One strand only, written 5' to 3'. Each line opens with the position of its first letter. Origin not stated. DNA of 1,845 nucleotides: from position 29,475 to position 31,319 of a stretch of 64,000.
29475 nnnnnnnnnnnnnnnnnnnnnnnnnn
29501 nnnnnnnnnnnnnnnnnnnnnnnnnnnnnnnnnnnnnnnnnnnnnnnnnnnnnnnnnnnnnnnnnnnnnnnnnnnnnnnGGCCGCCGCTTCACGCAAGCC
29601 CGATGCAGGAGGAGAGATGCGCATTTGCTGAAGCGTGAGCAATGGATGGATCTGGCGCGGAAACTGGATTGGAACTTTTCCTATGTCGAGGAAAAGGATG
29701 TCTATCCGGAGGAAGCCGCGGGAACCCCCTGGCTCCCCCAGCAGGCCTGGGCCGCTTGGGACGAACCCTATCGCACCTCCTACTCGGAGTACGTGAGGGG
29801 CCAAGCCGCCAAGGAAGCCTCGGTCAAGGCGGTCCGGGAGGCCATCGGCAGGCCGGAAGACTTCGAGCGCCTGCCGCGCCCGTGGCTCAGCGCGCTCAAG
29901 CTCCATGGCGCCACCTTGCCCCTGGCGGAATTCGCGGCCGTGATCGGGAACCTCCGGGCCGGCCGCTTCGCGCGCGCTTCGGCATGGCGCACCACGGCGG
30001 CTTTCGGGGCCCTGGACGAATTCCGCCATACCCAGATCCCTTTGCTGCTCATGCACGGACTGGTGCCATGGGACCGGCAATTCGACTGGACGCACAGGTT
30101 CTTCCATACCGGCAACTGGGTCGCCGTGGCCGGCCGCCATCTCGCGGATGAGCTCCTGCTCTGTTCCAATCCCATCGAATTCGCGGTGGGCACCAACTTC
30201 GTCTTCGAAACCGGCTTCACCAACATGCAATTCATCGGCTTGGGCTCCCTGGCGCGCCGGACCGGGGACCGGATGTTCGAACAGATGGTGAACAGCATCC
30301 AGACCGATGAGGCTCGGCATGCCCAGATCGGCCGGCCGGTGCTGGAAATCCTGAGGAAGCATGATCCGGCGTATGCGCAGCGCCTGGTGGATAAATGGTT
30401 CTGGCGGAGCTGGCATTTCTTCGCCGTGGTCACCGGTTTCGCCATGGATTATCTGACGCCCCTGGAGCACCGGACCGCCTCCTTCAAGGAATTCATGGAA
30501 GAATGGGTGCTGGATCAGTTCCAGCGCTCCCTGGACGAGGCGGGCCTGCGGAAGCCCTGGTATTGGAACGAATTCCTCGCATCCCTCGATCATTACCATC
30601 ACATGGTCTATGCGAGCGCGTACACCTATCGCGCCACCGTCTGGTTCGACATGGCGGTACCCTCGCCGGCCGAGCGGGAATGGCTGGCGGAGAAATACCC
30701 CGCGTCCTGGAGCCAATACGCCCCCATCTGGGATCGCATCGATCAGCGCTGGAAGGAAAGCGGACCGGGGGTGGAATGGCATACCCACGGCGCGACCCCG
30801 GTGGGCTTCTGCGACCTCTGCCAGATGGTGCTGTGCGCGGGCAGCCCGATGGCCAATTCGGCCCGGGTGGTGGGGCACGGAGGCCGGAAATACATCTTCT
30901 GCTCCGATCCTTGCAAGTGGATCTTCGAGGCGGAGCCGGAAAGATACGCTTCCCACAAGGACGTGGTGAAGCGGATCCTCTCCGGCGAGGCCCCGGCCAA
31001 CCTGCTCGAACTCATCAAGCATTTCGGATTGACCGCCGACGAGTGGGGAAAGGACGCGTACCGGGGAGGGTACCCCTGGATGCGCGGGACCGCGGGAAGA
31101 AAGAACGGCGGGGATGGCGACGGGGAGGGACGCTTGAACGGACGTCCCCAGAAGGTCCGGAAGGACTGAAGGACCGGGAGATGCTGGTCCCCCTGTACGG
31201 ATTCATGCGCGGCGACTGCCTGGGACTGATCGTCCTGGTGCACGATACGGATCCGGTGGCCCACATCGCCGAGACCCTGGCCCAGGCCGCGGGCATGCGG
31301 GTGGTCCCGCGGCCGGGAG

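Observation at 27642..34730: Soluble diiron monooxygenase operon (tmoABCDE order) without a reductase, bracketed by two sensor kinases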

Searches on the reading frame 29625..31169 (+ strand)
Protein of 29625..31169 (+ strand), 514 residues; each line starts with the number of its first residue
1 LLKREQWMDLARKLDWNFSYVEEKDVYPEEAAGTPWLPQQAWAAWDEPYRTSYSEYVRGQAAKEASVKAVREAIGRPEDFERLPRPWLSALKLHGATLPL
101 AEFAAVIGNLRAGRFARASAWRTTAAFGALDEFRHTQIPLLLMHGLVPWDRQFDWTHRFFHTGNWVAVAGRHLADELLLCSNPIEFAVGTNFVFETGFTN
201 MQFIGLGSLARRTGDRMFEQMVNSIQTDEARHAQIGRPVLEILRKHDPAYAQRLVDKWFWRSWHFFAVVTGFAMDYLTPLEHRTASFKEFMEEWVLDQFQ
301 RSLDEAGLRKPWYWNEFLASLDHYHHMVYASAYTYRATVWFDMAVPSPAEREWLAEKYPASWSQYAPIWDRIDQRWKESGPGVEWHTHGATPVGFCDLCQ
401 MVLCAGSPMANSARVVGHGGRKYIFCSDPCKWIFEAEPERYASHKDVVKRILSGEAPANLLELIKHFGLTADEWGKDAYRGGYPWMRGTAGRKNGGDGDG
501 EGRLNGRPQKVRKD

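Call 5: search_protein_families(library=pfam, proteins=[window:29625-31169:+], max_evalue=0.01)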
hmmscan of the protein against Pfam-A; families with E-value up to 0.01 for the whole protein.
window:29625-31169:+ (514 aa): 2 families
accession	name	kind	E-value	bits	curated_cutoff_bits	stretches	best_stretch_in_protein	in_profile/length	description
PF02332.24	Phenol_Hydrox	-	1.6e-56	191.9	24.4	1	16-245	1-228/230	Methane/Phenol/Alkene Hydroxylase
PF04945.19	YHS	-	2.8e-10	40.5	30.3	1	419-444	21-46/47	YHS domain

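Call 6: search_protein_families(library=ncbifam, proteins=[window:29625-31169:+], max_evalue=0.01)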
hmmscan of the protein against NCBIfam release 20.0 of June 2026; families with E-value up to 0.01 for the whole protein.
window:29625-31169:+ (514 aa): 0 families

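Call 8: search_solved_structures(query=window:29625-31169:+, max_evalue=0.001, show_alignments=2)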
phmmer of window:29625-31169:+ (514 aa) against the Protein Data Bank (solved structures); distinct sequences matched with E-value up to 0.001: 31.
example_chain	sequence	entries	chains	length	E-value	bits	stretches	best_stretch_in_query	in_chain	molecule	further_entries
1t0q_A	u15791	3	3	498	2.4e-116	392.7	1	1-491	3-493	toluene, o-xylene monooxygenase oxygenase subunit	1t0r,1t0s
3dhg_A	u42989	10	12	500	2.5e-116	392.6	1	3-480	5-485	toluene 4-monooxygenase hydroxylase alpha subunit | Toluene-4-monooxygenase system protein A | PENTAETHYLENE GLYCOL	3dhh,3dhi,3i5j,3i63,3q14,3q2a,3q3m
5tds_A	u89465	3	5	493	4e-116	391.9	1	3-480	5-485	Toluene-4-monooxygenase system protein A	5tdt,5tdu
3rmk_A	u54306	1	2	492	4e-116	391.9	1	3-480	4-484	Toluene-4-monooxygenase system protein A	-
4p1b_A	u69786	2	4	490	4.2e-116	391.9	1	3-480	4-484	Toluene-4-monooxygenase system protein A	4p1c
3ri7_A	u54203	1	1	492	5.3e-116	391.5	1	3-480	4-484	Toluene-4-monooxygenase system protein A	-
2inc_A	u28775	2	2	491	7.1e-116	391.1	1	1-487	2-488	Toluene, o-xylene monooxygenase oxygenase subunit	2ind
3n1z_A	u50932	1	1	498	9.9e-116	390.6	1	1-491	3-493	Toluene o-xylene monooxygenase component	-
3rne_A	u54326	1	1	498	1.1e-115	390.5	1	1-491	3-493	Toluene o-xylene monooxygenase component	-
3n20_A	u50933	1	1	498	1.3e-115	390.3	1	1-491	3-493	Toluene o-xylene monooxygenase component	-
3ge3_A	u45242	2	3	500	1.4e-115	390.2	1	3-480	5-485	Toluene-4-monooxygenase system protein A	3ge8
3n1x_A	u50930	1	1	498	1.6e-115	390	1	1-491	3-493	Toluene o-xylene monooxygenase component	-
5tdv_A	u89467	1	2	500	2.1e-115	389.5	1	3-480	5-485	Toluene-4-monooxygenase system protein A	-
2rdb_A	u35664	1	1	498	2.4e-115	389.4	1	1-491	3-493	Toluene, o-xylene monooxygenase oxygenase subunit;alpha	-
3n1y_A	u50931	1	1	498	2.6e-115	389.3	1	1-491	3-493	Toluene o-xylene monooxygenase component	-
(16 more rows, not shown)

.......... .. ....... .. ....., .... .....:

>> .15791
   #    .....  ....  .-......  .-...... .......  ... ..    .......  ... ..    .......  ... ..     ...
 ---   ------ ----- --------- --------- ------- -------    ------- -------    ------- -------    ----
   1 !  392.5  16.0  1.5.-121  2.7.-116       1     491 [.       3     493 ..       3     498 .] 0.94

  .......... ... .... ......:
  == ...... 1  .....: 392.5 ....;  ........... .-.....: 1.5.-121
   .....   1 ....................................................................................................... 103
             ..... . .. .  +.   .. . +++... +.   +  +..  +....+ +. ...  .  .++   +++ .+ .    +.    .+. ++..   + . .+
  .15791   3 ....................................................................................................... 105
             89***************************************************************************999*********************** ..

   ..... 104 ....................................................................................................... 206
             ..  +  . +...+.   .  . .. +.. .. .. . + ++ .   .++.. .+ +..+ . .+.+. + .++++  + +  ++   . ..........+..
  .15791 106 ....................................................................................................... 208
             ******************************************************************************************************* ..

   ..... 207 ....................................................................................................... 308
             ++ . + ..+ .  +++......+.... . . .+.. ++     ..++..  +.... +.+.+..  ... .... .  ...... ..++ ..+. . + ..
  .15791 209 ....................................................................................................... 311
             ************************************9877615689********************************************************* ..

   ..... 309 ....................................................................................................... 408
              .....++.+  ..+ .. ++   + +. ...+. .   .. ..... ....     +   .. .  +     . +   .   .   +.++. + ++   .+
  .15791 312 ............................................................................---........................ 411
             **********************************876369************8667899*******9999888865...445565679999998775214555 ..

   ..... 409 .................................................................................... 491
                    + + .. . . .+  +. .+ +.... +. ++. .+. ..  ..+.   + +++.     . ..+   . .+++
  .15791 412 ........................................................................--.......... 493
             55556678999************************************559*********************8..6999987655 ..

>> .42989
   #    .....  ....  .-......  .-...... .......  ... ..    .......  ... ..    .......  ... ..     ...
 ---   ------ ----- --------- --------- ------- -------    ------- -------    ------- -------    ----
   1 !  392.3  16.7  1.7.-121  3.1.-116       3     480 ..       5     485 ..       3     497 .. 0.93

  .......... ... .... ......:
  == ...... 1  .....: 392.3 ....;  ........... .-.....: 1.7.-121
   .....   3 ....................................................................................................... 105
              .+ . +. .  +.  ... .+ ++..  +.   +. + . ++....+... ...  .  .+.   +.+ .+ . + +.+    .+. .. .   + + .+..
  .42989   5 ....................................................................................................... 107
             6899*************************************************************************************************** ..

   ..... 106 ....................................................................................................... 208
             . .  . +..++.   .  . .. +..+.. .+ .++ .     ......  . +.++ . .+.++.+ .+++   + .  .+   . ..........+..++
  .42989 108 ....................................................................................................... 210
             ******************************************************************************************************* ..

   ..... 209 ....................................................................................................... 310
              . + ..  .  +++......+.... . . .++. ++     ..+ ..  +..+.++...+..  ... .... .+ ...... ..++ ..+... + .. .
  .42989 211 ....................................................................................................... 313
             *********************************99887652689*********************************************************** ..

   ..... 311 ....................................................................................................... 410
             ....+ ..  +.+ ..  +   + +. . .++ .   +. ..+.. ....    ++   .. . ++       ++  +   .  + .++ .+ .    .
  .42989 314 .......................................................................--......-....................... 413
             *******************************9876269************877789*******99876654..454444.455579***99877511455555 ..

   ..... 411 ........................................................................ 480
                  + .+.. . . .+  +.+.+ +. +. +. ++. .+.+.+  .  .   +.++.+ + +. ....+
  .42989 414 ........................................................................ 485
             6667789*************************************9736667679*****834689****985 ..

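Call 9: find_homologous_proteins(query=window:29625-31169:+)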
Query window:29625-31169:+ (514 aa): 1323 proteins with E <= 0.001 among 8000 candidates; the best 120 are listed.
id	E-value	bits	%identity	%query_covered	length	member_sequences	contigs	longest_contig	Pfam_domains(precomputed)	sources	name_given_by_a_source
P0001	3.5e-295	998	84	94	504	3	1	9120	PF04945.20,PF02332.25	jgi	jgi:toluene monooxygenase system protein A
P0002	6.3e-279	944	79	95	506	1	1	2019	PF02332.25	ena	-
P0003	6.1e-276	934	79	95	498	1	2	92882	PF02332.25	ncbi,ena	-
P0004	4.6e-262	889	75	95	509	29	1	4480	PF04945.20,PF02332.25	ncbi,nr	ncbi:MAG: toluene monooxygenase [Acidobacteria bacterium]|nr:MAG: toluene monooxygenase [Acidobacter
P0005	1.8e-260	883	74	95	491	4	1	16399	PF04945.20,PF02332.25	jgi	jgi:toluene monooxygenase system protein A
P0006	3.7e-259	879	74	95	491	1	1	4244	PF04945.20,PF02332.25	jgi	-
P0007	1.1e-258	877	73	96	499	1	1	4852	PF04945.20,PF02332.25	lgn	-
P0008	1.1e-258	877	73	95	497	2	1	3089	PF04945.20,PF02332.25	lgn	-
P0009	2.1e-258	877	73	95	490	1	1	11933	PF04945.20,PF02332.25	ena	-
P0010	7.4e-258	875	73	95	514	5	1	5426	PF04945.20,PF02332.25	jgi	-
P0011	4.4e-257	872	73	96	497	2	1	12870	PF04945.20,PF02332.25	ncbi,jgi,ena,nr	ncbi:MAG TPA: YHS domain-containing protein [Planctomycetota bacterium]|nr:YHS domain-containing pro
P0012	1.2e-256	871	72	95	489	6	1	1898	PF04945.20,PF02332.25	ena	-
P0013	2.7e-256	870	71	96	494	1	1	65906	PF04945.20,PF02332.25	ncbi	-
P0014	3.4e-256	869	73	95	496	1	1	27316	PF04945.20,PF02332.25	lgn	-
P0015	3.5e-256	869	73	94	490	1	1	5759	PF04945.20,PF02332.25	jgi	jgi:toluene monooxygenase system protein A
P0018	2.9e-255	866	71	97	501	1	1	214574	PF04945.20,PF02332.25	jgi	jgi:toluene monooxygenase system protein A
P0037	1.4e-251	854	71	95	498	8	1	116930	PF04945.20,PF02332.25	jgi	jgi:toluene monooxygenase system protein A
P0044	4.7e-250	849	70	95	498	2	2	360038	PF04945.20,PF02332.25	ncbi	-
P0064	7.7e-248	842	71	94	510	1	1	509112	PF04945.20,PF02332.25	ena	-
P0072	3.3e-247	840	69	96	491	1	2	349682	PF04945.20,PF02332.25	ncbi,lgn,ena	-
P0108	1.7e-243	827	71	94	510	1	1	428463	PF02332.25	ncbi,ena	-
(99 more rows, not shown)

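Call 11: find_related_loci(query=window:29625-31169:+, collection=genome_contigs, flank=10000)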
Query window:29625-31169:+ (514 aa) in genome_contigs; peptide patterns used: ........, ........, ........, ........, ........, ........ (x = any residue, [..] = any of these).
285 stretches matched a pattern; 270 encode a relative of the query (tblastn E <= 1e-3); the best 80 are kept; 80 distinct loci.
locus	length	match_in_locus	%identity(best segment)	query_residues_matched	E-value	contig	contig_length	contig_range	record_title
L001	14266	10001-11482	71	1-496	0e+0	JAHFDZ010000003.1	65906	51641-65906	MAG: Myxococcales bacterium isolate nzgw257 NODE_508_length_65907_cov_3.651005, whole genome shotgun sequence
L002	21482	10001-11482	71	1-494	0e+0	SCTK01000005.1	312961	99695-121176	MAG: Burkholderiaceae bacterium isolate FW300_bin.58 FW300_bin.58-72654, whole genome shotgun sequence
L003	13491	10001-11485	69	1-495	0e+0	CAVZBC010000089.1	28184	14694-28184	MAG: uncultured Gammaproteobacteria bacterium isolate MFD02360.bin.2.207 genome assembly, contig: contig_76137, whole ge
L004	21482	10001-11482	69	1-493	0e+0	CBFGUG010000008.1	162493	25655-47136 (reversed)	MAG TPA_asm: uncultured bacterium isolate SRR17295757_binner12_Refined_151 genome assembly, contig: ERZ23398518.49, whol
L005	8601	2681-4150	68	1-489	0e+0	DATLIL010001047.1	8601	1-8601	MAG TPA_asm: Polyangiaceae bacterium isolate SMAG_U13667 k141_1406310, whole genome shotgun sequence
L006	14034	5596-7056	66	2-487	0e+0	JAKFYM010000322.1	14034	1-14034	MAG: Bdellovibrionales bacterium isolate ND5_Bin_65 ND5_0003530, whole genome shotgun sequence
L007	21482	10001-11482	67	1-493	0e+0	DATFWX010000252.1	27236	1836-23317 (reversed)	MAG TPA_asm: Polyangia bacterium isolate SMAG_U9502 k141_13095482, whole genome shotgun sequence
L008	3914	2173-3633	69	1-486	0e+0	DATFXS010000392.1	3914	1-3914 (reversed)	MAG TPA_asm: Polyangia bacterium isolate SMAG_U9523 k141_5545305, whole genome shotgun sequence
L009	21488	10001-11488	66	1-495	0e+0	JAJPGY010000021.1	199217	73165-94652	MAG: Proteobacteria bacterium isolate Centralia_MAG_122 k107_28756080, whole genome shotgun sequence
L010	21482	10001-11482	65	2-496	0e+0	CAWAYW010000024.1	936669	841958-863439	MAG: Terriglobia bacterium isolate MFD05513.bin.1.32 genome assembly, contig: contig_5883, whole genome shotgun sequence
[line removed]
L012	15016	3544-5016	64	1-488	0e+0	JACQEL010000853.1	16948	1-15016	MAG: Deltaproteobacteria bacterium isolate NC_groundwater_1020_Pr1_S-0.65um_57_10 Montesol18_Sp65_coassembly_scaffold_14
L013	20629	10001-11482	64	2-496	0e+0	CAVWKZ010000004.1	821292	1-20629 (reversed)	MAG: uncultured Acidobacteriaceae bacterium isolate MFD04463.bin.1.121 genome assembly, contig: contig_14930, whole geno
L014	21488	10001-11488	63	2-498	0e+0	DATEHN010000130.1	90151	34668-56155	MAG TPA_asm: Candidatus Angelobacter sp. isolate SMAG_U8812 k141_2349136, whole genome shotgun sequence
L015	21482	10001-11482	63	2-496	0e+0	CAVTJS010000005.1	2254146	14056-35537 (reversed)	MAG: Bryobacterales bacterium isolate MFD05580.bin.2.3 genome assembly, contig: contig_23959, whole genome shotgun seque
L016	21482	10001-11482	63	2-496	0e+0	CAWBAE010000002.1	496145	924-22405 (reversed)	MAG: Terriglobia bacterium isolate MFD01716.bin.1.21 genome assembly, contig: contig_12192, whole genome shotgun sequenc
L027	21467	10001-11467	61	1-486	0e+0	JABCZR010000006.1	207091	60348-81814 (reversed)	MAG: Acidobacteria bacterium isolate Inc-BW-H-2-O_MAG38 Ga0210397_10000017, whole genome shotgun sequence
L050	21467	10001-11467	61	1-486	0e+0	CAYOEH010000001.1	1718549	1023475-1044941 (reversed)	MAG TPA_asm: uncultured Acidobacteriaceae bacterium isolate binchicken_co3_423 genome assembly, contig: NODE_1_length_17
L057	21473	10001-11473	68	1-490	0e+0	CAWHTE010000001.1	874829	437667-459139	MAG: uncultured delta proteobacterium isolate MFD09206.bin.2.206 genome assembly, contig: contig_1291, whole genome shot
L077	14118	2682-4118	45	2-478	1e-135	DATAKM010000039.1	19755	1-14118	MAG TPA_asm: Chloroflexia bacterium isolate SMAG_U6938 k141_168223, whole genome shotgun sequence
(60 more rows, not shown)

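Call 23: search_protein_families(library=pfam, proteins=[L077:6109-7122:+, L050:18662-19588:+], max_evalue=0.001)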
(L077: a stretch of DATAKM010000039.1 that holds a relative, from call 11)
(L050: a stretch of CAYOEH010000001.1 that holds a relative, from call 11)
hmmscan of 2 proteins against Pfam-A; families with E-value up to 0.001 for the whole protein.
L077:6109-7122:+ (337 aa): 3 families
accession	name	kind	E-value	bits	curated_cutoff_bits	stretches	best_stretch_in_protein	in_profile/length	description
PF00175.26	NAD_binding_1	-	1.2e-15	58.6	22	1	215-317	3-107/109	Oxidoreductase NAD-binding domain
PF00111.32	Fer2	-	6.7e-12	45.6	21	1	14-89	2-76/77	2Fe-2S iron-sulfur cluster binding domain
PF00970.30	FAD_binding_6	-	8.5e-09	36.1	21.1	1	114-202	2-97/99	Oxidoreductase FAD-binding domain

L050:18662-19588:+ (308 aa): 0 families
